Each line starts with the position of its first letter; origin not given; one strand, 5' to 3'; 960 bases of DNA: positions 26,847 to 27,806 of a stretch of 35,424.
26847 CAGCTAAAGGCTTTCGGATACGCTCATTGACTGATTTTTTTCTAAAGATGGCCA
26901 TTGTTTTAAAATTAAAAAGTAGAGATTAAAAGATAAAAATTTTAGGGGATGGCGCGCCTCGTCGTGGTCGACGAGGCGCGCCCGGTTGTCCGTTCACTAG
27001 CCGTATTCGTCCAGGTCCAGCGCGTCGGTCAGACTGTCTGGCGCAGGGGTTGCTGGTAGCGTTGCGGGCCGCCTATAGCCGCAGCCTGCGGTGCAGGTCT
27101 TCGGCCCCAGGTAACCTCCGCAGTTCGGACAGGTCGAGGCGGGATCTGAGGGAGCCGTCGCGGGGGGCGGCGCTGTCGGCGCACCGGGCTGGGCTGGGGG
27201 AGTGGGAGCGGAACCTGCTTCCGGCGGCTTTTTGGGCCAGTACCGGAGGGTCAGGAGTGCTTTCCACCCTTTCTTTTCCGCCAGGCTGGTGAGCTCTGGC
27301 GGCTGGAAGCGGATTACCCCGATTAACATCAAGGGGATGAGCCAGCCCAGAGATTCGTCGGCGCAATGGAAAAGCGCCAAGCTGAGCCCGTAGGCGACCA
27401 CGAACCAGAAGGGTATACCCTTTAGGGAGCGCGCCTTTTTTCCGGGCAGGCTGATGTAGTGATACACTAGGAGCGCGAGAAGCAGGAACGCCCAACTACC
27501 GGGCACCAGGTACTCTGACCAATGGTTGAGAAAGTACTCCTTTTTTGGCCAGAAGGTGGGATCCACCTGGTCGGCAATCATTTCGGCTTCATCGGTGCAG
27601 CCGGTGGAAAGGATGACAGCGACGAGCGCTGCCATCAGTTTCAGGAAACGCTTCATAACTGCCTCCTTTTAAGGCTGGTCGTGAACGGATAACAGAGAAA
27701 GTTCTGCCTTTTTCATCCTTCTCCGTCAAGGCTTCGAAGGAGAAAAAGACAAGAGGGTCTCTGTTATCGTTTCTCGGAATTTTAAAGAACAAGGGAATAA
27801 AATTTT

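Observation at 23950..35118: Seven-gene minus-strand island with no recognisable families - best candidate for an undescribed system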

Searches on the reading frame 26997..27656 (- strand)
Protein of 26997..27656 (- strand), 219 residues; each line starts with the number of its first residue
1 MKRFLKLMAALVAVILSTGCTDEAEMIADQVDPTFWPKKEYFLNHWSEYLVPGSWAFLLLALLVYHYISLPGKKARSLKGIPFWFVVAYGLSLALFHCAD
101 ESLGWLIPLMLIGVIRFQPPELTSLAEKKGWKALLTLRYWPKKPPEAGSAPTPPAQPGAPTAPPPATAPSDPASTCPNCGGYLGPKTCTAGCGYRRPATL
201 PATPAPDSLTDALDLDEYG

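Call 6: search_protein_families(library=pfam, max_evalue=1, proteins=[window:26997-27656:-])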
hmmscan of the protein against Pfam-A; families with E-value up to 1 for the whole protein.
window:26997-27656:- (219 aa): 2 families
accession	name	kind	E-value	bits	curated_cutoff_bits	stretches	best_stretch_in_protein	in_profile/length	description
PF07695.17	7TMR-DISM_7TM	-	0.02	15.2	29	1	35-113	56-133/205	7TM diverse intracellular signalling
PF01783.29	Ribosomal_L32p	-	0.037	14.6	21.3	1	172-196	25-49/56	Ribosomal L32p protein family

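Call 9: search_protein_families(library=phrogs, max_evalue=0.1, proteins=[window:26997-27656:-])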
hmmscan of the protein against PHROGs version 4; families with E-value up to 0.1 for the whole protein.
window:26997-27656:- (219 aa): 1 family
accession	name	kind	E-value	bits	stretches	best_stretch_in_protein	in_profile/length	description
phrog_902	-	unknown function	0.053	14.9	1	1-25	5-29/118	-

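Call 16: search_protein_families(library=ncbifam, max_evalue=0.1, proteins=[window:26997-27656:-])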
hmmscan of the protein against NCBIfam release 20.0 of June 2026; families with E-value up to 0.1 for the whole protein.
window:26997-27656:- (219 aa): 0 families

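Call 17: search_protein_families(library=padloc, max_evalue=0.1, proteins=[window:26997-27656:-])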
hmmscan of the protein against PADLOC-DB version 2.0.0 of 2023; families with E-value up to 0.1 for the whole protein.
window:26997-27656:- (219 aa): 0 families
